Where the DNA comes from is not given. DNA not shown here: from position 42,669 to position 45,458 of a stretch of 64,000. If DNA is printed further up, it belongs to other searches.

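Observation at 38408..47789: Lineage-specific seven-gene block built around an orphan TrwB/VirD4-like coupling ATPase: candidate undescribed envelope-spanning translocation system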

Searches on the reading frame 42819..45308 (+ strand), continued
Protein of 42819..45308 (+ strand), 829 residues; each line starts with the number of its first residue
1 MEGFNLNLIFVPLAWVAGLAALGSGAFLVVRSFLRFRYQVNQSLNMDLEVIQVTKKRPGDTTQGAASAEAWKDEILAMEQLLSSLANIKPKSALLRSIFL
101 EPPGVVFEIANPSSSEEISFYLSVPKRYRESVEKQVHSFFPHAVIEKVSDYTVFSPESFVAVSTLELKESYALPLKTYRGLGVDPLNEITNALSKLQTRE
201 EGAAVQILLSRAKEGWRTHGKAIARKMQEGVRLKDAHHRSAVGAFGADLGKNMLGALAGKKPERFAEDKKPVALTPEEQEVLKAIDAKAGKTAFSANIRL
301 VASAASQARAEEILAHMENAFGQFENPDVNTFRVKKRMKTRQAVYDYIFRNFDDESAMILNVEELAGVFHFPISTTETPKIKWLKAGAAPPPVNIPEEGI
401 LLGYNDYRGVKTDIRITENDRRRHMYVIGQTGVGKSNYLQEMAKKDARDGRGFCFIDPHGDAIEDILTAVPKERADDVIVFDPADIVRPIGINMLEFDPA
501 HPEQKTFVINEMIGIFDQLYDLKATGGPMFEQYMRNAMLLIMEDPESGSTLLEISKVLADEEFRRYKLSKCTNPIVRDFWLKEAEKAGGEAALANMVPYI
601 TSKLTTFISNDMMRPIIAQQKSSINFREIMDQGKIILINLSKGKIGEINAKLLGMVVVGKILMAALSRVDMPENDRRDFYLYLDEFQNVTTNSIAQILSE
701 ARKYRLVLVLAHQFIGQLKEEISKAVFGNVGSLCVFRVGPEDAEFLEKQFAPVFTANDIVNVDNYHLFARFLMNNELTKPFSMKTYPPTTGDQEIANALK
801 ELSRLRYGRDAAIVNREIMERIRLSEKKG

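Call 81: search_dna_similar(query=window:42819-45308:+, collection=plasmids, mode=protein, max_rows=25)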
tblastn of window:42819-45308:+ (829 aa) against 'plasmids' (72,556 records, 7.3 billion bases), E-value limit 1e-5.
Records with a match: 254; places in all: 262; records where one place covers at least 80% of the query: 27.
Best place of each record, by identity: <60% 254.
By first word of the organism name: Streptomyces 93; Bacillus 59; Natrinema 12; Sulfolobus 11; Haladaptatus 9; Halalkalicoccus 5; Priestia 4; Halomontanus 4; Clostridium 4; Haloterrigena 3; and 39 more.
By predicted mobility (MOB-suite, as given by PLSDB): non-mobilizable 197; mobilizable 49; conjugative 8.
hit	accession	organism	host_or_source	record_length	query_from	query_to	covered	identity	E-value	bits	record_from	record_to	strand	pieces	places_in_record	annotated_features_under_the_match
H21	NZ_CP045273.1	Priestia megaterium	pure culture,Paper surface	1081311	108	824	85%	29.9%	6e-32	287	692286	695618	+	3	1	none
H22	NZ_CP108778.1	Embleya sp. NBC_00896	-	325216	103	808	85%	27.7%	1e-59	228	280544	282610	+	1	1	type IV secretory system conjugative DNA transfer family protein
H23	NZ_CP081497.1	Streptomyces sp. BHT-5-2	whole organism,plant soil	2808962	103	787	83%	28.3%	2e-53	210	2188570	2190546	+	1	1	none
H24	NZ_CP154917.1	Bacillus subtilis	-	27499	105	804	84%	24.8%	6e-37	158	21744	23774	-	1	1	DUF87 domain-containing protein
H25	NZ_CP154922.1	Bacillus subtilis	-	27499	105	804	84%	24.8%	6e-37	158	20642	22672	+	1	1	DUF87 domain-containing protein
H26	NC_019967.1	Natrinema pellirubrum DSM 15624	-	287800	140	826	82%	25.6%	6e-23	180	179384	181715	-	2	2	TraM recognition domain-containing protein | hypothetical protein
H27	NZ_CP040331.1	Natrinema versiforme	-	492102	117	828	81%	25.8%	4e-29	209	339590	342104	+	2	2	TraM recognition domain-containing protein | hypothetical protein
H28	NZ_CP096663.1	Halorussus limi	cell culture,saline soil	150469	117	826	81%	25.8%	2e-30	205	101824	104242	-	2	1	TraM recognition domain-containing protein | hypothetical protein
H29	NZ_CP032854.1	Bacillus subtilis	cell culture,Cheonggukjang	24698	105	804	84%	24.7%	5e-37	158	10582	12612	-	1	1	DUF87 domain-containing protein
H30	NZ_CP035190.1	Bacillus licheniformis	cell culture,food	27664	105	804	84%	24.7%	1e-36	157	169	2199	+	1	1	DUF87 domain-containing protein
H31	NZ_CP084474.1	Natrinema sp. DC36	cell culture,sediment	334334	117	828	81%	25.6%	4e-28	202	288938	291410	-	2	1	TraM recognition domain-containing protein | hypothetical protein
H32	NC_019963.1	Natrinema pellirubrum DSM 15624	-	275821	117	827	81%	25.7%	9e-29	206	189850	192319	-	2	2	TraM recognition domain-containing protein | hypothetical protein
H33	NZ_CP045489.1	Natronorubrum aibiense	single cell,Xinjiang Aibi Salt Lake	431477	140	826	78%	26.6%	1e-29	206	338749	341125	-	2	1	TraM recognition domain-containing protein | hypothetical protein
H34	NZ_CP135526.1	Halomontanus rarus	Salt lake,Salt lake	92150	140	829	79%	26.2%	8e-28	200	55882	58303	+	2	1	TraM recognition domain-containing protein | hypothetical protein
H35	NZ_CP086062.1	Bacillus sp. BC1-43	Sing cell,soil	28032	105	804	84%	24.2%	1e-36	157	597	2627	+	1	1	DUF87 domain-containing protein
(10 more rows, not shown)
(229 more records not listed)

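Call 82: get_annotated_region(hit=H24, flank=8000)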
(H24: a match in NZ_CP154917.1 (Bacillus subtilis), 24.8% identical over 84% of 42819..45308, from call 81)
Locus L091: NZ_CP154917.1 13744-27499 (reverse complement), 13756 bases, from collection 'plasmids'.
description: Bacillus subtilis strain FUA2231 plasmid unnamed1, complete sequence
organism: Bacillus subtilis (NCBI taxid 1423)
taxonomy: Bacteria; Bacillota; Bacilli; Bacillales; Bacillaceae; Bacillus; Bacillus subtilis
host: -; source: -; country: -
typing (MOB-suite, as given by PLSDB): non-mobilizable
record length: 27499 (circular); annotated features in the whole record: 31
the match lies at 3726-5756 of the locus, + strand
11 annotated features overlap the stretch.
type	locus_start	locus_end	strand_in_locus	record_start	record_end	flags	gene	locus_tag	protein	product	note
CDS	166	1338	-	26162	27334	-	-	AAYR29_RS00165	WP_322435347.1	ParM/StbA family protein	GO:0030541 - plasmid partitioning [Evidence IEA]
CDS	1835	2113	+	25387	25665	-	-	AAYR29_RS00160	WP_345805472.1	hypothetical protein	-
CDS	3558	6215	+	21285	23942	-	-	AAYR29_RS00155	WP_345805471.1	DUF87 domain-containing protein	-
CDS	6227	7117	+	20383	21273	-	-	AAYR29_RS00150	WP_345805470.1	replication-relaxation family protein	-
CDS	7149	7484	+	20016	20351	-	-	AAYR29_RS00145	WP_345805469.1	hypothetical protein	-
CDS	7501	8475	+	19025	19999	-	-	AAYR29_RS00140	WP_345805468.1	conjugal transfer protein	-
CDS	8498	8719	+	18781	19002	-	-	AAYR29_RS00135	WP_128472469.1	hypothetical protein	-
CDS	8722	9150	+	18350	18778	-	-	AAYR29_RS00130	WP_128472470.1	conjugal transfer protein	-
CDS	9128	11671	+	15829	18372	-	-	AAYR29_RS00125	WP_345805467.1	ATP-binding protein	-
CDS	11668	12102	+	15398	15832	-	-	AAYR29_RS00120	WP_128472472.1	hypothetical protein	-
CDS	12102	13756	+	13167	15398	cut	-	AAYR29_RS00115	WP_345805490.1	conjugal transfer protein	-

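Call 83: get_annotated_region(hit=H22, flank=9000)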
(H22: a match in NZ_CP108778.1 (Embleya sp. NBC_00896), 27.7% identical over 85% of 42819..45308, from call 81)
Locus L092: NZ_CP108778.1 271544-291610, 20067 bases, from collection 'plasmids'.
description: Embleya sp. NBC_00896 plasmid unnamed2, complete sequence
organism: Embleya sp. NBC_00896 (NCBI taxid 2975961)
taxonomy: Bacteria; Actinomycetota; Actinomycetes; Kitasatosporales; Streptomycetaceae; Embleya; Embleya sp. NBC 00896
host: -; source: -; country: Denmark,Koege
typing (MOB-suite, as given by PLSDB): non-mobilizable
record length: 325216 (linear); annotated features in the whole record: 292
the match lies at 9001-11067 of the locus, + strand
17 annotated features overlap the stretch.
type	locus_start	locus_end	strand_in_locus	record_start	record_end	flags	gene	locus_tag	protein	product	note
CDS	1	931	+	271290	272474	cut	-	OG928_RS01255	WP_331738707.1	3'-5' exonuclease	-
CDS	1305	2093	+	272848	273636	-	-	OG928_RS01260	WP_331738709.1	hypothetical protein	-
CDS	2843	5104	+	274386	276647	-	-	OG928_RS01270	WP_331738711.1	hypothetical protein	-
CDS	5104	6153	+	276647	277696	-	-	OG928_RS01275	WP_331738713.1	PrgI family protein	-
CDS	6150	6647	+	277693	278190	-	-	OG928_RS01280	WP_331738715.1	XF1762 family protein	-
CDS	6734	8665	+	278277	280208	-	-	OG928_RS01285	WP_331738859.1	ATP-binding protein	-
CDS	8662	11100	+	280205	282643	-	-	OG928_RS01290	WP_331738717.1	type IV secretory system conjugative DNA transfer family protein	-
CDS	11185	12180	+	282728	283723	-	-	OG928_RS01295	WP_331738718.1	replication-relaxation family protein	-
CDS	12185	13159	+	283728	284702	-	-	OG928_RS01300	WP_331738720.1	NlpC/P60 family protein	-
CDS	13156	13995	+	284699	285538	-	-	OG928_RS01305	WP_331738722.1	hypothetical protein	-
CDS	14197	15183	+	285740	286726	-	-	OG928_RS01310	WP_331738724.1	hypothetical protein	-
CDS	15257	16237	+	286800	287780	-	-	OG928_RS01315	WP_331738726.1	hypothetical protein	-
CDS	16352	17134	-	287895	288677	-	-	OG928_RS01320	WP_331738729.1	helix-turn-helix domain-containing protein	-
CDS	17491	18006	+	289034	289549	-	-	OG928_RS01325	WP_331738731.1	hypothetical protein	-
CDS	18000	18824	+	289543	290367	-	-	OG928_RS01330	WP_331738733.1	hypothetical protein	-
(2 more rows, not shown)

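Call 91: search_protein_families(library=pfam, proteins=[L091:9128-11671:+, L092:6734-8665:+, L092:2843-5104:+, L091:6227-7117:+, L092:11185-12180:+, L091:7501-8475:+, L092:5104-6153:+, L091:3558-6215:+], max_evalue=0.001)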
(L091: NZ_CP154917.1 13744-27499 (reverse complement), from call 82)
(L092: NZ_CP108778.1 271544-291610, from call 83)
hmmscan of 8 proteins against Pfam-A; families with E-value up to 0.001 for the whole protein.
L091:9128-11671:+ (847 aa): 2 families
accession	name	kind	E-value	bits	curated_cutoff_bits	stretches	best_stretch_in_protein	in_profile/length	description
PF12846.13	AAA_10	-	7.7e-116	387.5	27.5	1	457-816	2-362/362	AAA-like domain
PF19044.6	P-loop_TraG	-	0.00018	20.8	25.8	0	673-746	229-301/413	TraG P-loop domain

L092:6734-8665:+ (643 aa): 4 families
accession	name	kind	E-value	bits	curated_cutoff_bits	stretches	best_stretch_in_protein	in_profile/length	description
PF19044.6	P-loop_TraG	-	1.6e-14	53.8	25.8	2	445-539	250-347/413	TraG P-loop domain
PF12846.13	AAA_10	-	1e-11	44.9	27.5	1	420-497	215-292/362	AAA-like domain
PF11130.14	TraC_F_IV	-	1.6e-05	24.6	28.1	1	52-164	266-374/375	TraC protein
PF01935.23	DUF87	-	5e-05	23.9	23.2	1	232-292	29-92/220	Helicase HerA, central domain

L092:2843-5104:+ (753 aa): 1 family
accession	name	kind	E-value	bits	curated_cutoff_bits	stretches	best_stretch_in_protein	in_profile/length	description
PF19597.4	TrbL_4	-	6.8e-06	26.1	27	1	256-404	112-244/276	Conjugal transfer protein TrbL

L091:6227-7117:+ (296 aa): 1 family
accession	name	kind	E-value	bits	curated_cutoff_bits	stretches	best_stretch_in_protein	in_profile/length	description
PF13814.12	Replic_Relax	-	1.3e-10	42.2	25.3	1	16-214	4-182/191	Replication-relaxation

L092:11185-12180:+ (331 aa): 1 family
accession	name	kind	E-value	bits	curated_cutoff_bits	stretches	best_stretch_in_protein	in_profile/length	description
PF13814.12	Replic_Relax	-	2.7e-36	125.9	25.3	1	24-206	2-178/191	Replication-relaxation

L091:7501-8475:+ (324 aa): 1 family
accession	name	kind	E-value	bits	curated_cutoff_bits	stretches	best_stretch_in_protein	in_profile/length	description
PF12642.13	TpcC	-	6e-44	151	27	1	69-319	1-231/231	Conjugative transposon protein TcpC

L092:5104-6153:+ (349 aa): 1 family
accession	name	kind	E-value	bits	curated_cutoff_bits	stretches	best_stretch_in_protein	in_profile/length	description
PF12666.12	PrgI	-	1.3e-17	64.6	27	1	14-101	1-89/91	PrgI family protein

L091:3558-6215:+ (885 aa): 1 family
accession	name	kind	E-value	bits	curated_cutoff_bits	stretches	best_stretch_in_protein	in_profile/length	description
PF01935.23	DUF87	-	3.5e-09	37.5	23.2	1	332-579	8-216/220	Helicase HerA, central domain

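Call 95: search_protein_families(library=pfam, proteins=[L042:13218-15776:+, L042:15869-19393:-, L055:15064-17904:+, L061:14131-17421:+, L064:14519-17788:+, L063:18998-21988:+, L069:17757-20633:+, L059:17050-20169:-, L074:13213-15270:+, L080:12641-14440:+], max_evalue=0.001)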
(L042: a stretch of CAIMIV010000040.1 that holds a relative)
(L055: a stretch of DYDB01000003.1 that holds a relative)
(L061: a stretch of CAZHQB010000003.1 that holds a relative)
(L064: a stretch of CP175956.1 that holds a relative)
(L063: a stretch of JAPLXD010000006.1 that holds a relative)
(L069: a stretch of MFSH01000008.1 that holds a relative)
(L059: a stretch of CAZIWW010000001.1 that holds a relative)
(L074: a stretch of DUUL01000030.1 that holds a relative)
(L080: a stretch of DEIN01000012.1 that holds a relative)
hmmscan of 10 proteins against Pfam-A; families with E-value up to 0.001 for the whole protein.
L042:13218-15776:+ (852 aa): 0 families

L042:15869-19393:- (1174 aa): 6 families
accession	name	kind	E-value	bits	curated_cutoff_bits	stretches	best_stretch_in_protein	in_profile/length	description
PF07733.18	DNA_pol3_alpha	-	2.8e-100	335.7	23.9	1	298-561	2-260/260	Bacterial DNA polymerase III alpha NTPase domain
PF17657.6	DNA_pol3_finger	-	8e-65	217.7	22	1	564-726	1-165/166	Bacterial DNA polymerase III alpha subunit finger domain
PF02811.25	PHP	-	1.9e-59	201.1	26.4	1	5-178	1-164/164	PHP domain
PF14579.12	HHH_6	-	8.7e-26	90.4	25.6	1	800-892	1-88/90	Helix-hairpin-helix motif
PF01336.31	tRNA_anti-codon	-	3.5e-08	33.7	27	1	988-1061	3-73/75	OB-fold nucleic acid binding domain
PF12836.13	HHH_3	-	0.0009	19.7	27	0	832-864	16-48/65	Helix-hairpin-helix motif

L055:15064-17904:+ (946 aa): 15 families
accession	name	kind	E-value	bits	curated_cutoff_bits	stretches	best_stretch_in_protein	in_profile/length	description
PF17755.6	UvrA_DNA-bind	-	2.2e-22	79.9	23.2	1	309-408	1-110/110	UvrA DNA-binding domain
PF00005.33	ABC_tran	-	1e-21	78.4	25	1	634-871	1-137/137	ABC transporter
PF17760.6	UvrA_inter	-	6.2e-20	71.5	23.3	1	151-259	2-108/109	UvrA interaction domain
PF02463.25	SMC_N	-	2.6e-15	56.9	40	1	175-572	87-210/220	RecF/RecN/SMC N terminal domain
PF13304.12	AAA_21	-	8.7e-09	36.3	27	0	836-886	234-284/304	AAA domain, putative AbiEii toxin, Type IV TA system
PF13555.12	AAA_29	-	2.1e-07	31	27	0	36-60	14-38/61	P-loop containing region of AAA domain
PF03193.22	RsgA_GTPase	-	1.5e-06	28.6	30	0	610-668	72-130/174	RsgA GTPase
PF20703.3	nSTAND1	-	2.8e-06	27.7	27.1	0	30-70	19-59/379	Novel STAND NTPase 1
PF13191.12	AAA_16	-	5.7e-06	27.4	32.6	0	646-671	26-51/167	AAA ATPase domain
PF13401.12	AAA_22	-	6.1e-06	27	27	0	645-673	6-34/130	AAA domain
PF13671.12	AAA_33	-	1.3e-05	25.9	27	0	647-666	2-21/143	AAA domain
PF25199.1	nSTAND_NTPase5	-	0.00015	22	34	0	850-921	61-125/145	Novel STAND NTPase 5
PF20720.3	nSTAND3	-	0.00019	21.6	27.2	0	646-678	19-51/155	Novel STAND NTPase 3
PF13238.12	AAA_18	-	0.00038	21.4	29.4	0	647-664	1-18/128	AAA domain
PF13481.12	AAA_25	-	0.00095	19.3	27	0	40-66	29-55/195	AAA domain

L061:14131-17421:+ (1096 aa): 2 families
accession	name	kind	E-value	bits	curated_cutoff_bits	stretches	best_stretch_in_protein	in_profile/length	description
PF00873.25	ACR_tran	-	2.4e-163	545.7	28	1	18-1083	2-1019/1021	AcrB/AcrD/AcrF family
PF03176.21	MMPL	-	1.3e-11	44.4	20.5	1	295-521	84-311/333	MMPL family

L064:14519-17788:+ (1089 aa): 3 families
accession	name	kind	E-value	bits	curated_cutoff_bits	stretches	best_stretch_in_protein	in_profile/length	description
PF00873.25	ACR_tran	-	1.6e-159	533.1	28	2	16-881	3-844/1021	AcrB/AcrD/AcrF family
PF03176.21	MMPL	-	7.7e-08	32.1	20.5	1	352-499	149-296/333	MMPL family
PF02355.23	SecD_SecF_C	-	2.1e-06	27.7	20.5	1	353-498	37-183/189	Protein export membrane protein SecD/SecF, C-terminal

L063:18998-21988:+ (996 aa): 14 families
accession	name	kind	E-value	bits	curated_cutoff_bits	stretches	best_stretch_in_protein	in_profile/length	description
PF17755.6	UvrA_DNA-bind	-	1.1e-27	96.9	23.2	1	342-453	1-110/110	UvrA DNA-binding domain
PF17760.6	UvrA_inter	-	2.6e-21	76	23.3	1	176-272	15-107/109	UvrA interaction domain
PF00005.33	ABC_tran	-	1.1e-18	68.6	25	1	864-914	87-137/137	ABC transporter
PF02463.25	SMC_N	-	4e-14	53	40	0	677-955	10-209/220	RecF/RecN/SMC N terminal domain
PF13304.12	AAA_21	-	2e-08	35.1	27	0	886-940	241-295/304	AAA domain, putative AbiEii toxin, Type IV TA system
PF13555.12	AAA_29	-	4.2e-08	33.3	27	0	680-704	15-39/61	P-loop containing region of AAA domain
PF03193.22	RsgA_GTPase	-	1e-07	32.4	30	0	667-726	87-146/174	RsgA GTPase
PF13481.12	AAA_25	-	0.0002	21.5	27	0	22-48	27-53/195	AAA domain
PF13238.12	AAA_18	-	0.00021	22.2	29.4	0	691-707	2-18/128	AAA domain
PF13191.12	AAA_16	-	0.00024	22.1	32.6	0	690-708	27-45/167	AAA ATPase domain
PF00684.25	DnaJ_CXXCXGXG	-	0.00032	21.3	32.7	0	791-823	16-51/65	DnaJ central domain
PF13671.12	AAA_33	-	0.00045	21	27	0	690-709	2-21/143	AAA domain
PF00931.28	NB-ARC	-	0.00047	19.9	23.5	0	919-989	85-151/248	NB-ARC domain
PF13401.12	AAA_22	-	0.00054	20.7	27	0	688-708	6-26/130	AAA domain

L069:17757-20633:+ (958 aa): 15 families
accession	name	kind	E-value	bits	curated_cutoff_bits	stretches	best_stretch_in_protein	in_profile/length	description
PF17755.6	UvrA_DNA-bind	-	1.6e-28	99.6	23.2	1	303-414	1-110/110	UvrA DNA-binding domain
PF17760.6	UvrA_inter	-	4.3e-24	84.9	23.3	1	131-242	2-106/109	UvrA interaction domain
PF00005.33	ABC_tran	-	4e-20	73.3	25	1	826-875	88-137/137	ABC transporter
PF02463.25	SMC_N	-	3.1e-13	50.1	40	1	638-916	13-209/220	RecF/RecN/SMC N terminal domain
PF13304.12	AAA_21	-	1.2e-08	35.8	27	0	849-904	243-298/304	AAA domain, putative AbiEii toxin, Type IV TA system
PF13555.12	AAA_29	-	1.5e-08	34.7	27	0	636-665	10-39/61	P-loop containing region of AAA domain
PF03193.22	RsgA_GTPase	-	7.6e-07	29.5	30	0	628-687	87-146/174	RsgA GTPase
PF00684.25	DnaJ_CXXCXGXG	-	2.4e-05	24.9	32.7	0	752-784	16-51/65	DnaJ central domain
PF13476.12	AAA_23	-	7.4e-05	23.9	27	0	639-666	11-37/201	AAA domain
PF13238.12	AAA_18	-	9.8e-05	23.2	29.4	0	652-668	2-18/128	AAA domain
PF13191.12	AAA_16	-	0.00012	23.1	32.6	0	650-669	26-45/167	AAA ATPase domain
PF13481.12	AAA_25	-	0.00026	21.1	27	0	20-44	29-53/195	AAA domain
PF00931.28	NB-ARC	-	0.00027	20.7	23.5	0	880-945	85-147/248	NB-ARC domain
PF13671.12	AAA_33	-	0.00028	21.6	27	0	651-670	2-21/143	AAA domain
PF13401.12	AAA_22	-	0.0003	21.5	27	0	649-669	6-26/130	AAA domain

L059:17050-20169:- (1039 aa): 3 families
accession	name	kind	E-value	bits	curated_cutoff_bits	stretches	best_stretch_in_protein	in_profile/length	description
PF00873.25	ACR_tran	-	1.5e-279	930.5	28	1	8-1021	3-1020/1021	AcrB/AcrD/AcrF family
PF03176.21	MMPL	-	1.3e-08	34.6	20.5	1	260-489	63-300/333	MMPL family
PF02355.23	SecD_SecF_C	-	0.0001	22.2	20.5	1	338-487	31-186/189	Protein export membrane protein SecD/SecF, C-terminal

L074:13213-15270:+ (685 aa): 0 families

L080:12641-14440:+ (599 aa): 9 families
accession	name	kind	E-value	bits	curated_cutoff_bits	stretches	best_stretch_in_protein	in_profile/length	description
PF00009.33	GTP_EFTU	-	2.1e-53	181.2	26.5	1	2-184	2-183/188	Elongation factor Tu GTP binding domain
PF21018.2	BipA_C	-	1.5e-39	134.6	23.8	1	480-587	2-109/110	TypA/BipA C-terminal domain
PF00679.30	EFG_C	-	6e-20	71.5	27.9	1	392-476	2-87/89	Elongation factor G C-terminus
PF03144.31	GTP_EFTU_D2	-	1.1e-12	48.6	30.3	1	216-286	1-73/73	Elongation factor Tu domain 2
PF22042.2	EF-G_D2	-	9.2e-12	45.4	27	1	207-287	7-83/84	Elongation factor G domain 2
PF01926.29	MMR_HSR1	-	9.8e-08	32.5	21.9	1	6-122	2-113/113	50S ribosome-binding GTPase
PF02421.24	FeoB_N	-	1.2e-05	25.3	27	1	6-168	3-151/156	Ferrous iron transport protein B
PF00735.24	Septin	-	0.00029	20.6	26.2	1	5-74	6-75/280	Septin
PF09439.16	SRPRB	-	0.00048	20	25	0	5-94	5-82/178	Signal recognition particle receptor beta subunit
